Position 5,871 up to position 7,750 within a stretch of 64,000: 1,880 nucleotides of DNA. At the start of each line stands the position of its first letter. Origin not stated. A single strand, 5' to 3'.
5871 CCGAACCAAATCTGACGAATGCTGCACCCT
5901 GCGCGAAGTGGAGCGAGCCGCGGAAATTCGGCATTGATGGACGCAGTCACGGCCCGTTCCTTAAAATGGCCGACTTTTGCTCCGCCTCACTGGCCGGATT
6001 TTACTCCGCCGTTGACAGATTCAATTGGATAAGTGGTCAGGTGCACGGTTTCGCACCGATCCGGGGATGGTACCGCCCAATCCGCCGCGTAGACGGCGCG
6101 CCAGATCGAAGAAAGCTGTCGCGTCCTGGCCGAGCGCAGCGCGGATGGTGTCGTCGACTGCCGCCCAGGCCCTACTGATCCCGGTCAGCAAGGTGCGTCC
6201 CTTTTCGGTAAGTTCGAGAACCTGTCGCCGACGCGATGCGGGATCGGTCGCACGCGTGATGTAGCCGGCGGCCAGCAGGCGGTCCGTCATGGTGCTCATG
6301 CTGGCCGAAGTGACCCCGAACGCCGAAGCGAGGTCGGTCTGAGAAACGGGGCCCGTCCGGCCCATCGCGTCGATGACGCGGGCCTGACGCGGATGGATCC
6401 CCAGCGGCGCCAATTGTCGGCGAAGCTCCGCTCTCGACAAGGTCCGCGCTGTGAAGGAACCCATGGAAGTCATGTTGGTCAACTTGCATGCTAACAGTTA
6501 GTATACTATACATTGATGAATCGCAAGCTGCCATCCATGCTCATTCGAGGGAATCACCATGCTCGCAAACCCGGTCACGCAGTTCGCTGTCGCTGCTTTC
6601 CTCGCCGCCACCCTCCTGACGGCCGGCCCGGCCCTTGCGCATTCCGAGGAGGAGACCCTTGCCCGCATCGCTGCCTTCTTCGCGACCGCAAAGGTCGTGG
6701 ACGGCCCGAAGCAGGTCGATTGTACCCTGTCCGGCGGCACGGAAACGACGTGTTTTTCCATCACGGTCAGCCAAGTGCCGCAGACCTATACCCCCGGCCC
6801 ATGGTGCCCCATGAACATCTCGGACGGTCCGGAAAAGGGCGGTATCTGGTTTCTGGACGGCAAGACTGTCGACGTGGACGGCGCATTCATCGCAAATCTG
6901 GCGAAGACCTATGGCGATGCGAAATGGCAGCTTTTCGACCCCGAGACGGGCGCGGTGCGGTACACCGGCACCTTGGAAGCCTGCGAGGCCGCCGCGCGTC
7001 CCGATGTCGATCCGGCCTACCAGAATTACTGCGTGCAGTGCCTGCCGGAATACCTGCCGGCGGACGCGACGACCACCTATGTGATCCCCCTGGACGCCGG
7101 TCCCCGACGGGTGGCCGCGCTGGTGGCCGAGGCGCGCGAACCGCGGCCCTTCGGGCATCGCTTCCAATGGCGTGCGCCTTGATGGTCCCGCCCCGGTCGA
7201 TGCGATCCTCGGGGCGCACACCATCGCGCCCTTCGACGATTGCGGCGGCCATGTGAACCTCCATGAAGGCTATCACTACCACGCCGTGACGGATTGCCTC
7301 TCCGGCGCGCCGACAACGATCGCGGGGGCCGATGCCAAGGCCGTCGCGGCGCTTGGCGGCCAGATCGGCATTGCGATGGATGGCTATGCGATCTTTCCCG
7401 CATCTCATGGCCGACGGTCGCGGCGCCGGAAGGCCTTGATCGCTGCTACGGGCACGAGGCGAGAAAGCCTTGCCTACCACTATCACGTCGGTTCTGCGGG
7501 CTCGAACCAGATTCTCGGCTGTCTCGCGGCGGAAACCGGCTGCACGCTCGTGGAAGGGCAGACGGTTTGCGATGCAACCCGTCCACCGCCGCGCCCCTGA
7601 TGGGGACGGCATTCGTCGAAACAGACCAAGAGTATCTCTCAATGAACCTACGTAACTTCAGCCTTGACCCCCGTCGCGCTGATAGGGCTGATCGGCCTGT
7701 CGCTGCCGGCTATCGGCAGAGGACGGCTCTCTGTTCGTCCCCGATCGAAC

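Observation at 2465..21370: Complete-looking 18.9-kb TniA/TniB/TniQ transposon with a perfect 5-bp target-site duplication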

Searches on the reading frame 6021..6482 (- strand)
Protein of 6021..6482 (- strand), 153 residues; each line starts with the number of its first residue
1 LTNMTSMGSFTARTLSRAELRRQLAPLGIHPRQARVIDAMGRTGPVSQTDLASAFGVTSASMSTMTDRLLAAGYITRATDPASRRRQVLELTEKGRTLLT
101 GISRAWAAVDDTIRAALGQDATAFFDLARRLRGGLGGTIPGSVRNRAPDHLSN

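Call 32: search_protein_families(library=pfam, proteins=[window:6021-6482:-], max_evalue=1)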
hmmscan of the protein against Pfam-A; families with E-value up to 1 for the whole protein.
window:6021-6482:- (153 aa): 16 families
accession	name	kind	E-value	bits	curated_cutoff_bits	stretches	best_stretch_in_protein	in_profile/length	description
PF12802.13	MarR_2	-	6.6e-14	52.3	27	1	28-86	2-61/61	MarR family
PF01047.28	MarR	-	4.5e-11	42.9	24.6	1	32-85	4-57/59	MarR family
PF13601.12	HTH_34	-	5.6e-05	23.7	27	1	49-98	18-68/80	Winged helix DNA-binding domain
PF13463.12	HTH_27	-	0.00019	22.1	22.2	1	35-95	7-68/68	Winged helix DNA-binding domain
PF13412.12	HTH_24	-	0.00092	19.2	21.9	1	35-76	7-48/48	Winged helix-turn-helix DNA-binding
PF13545.12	HTH_Crp_2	-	0.0011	19.4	27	1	44-77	21-55/70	Crp-like helix-turn-helix domain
PF01325.25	Fe_dep_repress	-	0.0014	19.2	26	1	41-76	18-53/60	Iron dependent repressor, N-terminal DNA binding domain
PF09339.16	HTH_IclR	-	0.0022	18.2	22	1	34-77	6-50/52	IclR helix-turn-helix domain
PF03551.20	PadR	-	0.0045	17.4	27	1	59-99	31-73/75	Transcriptional regulator PadR-like family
PF25213.1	HVO_A0261_N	-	0.0054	17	35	1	31-110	11-82/86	HVO_A0261 N-terminal domain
PF22166.2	ArnR1-like_WHD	-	0.0066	17.1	26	1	50-100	32-81/90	ArnR1-like, winged-helix domain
PF17782.7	DprA_WH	-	0.022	15.2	22.9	0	31-65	12-45/61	DprA winged helix domain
PF24034.1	DUF7343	-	0.042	14.1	27.6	1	35-77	7-50/62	Domain of unknown function (DUF7343)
PF09012.17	FeoC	-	0.073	13.6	21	0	38-81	7-50/69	FeoC like transcriptional regulator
PF24409.1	wHTH-PRTase_assc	-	0.11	12.9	27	1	42-104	8-60/83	wHTH-PRTase associated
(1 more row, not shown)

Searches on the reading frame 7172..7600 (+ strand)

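Call 89: search_protein_families(library=pfam, proteins=[window:7172-7600:+], max_evalue=0.01)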
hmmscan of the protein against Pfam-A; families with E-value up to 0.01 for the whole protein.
window:7172-7600:+ (142 aa): 1 family
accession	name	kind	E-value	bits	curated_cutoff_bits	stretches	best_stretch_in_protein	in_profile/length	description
PF14240.11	YHYH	-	2.5e-06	28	25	1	9-77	50-109/193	YHYH protein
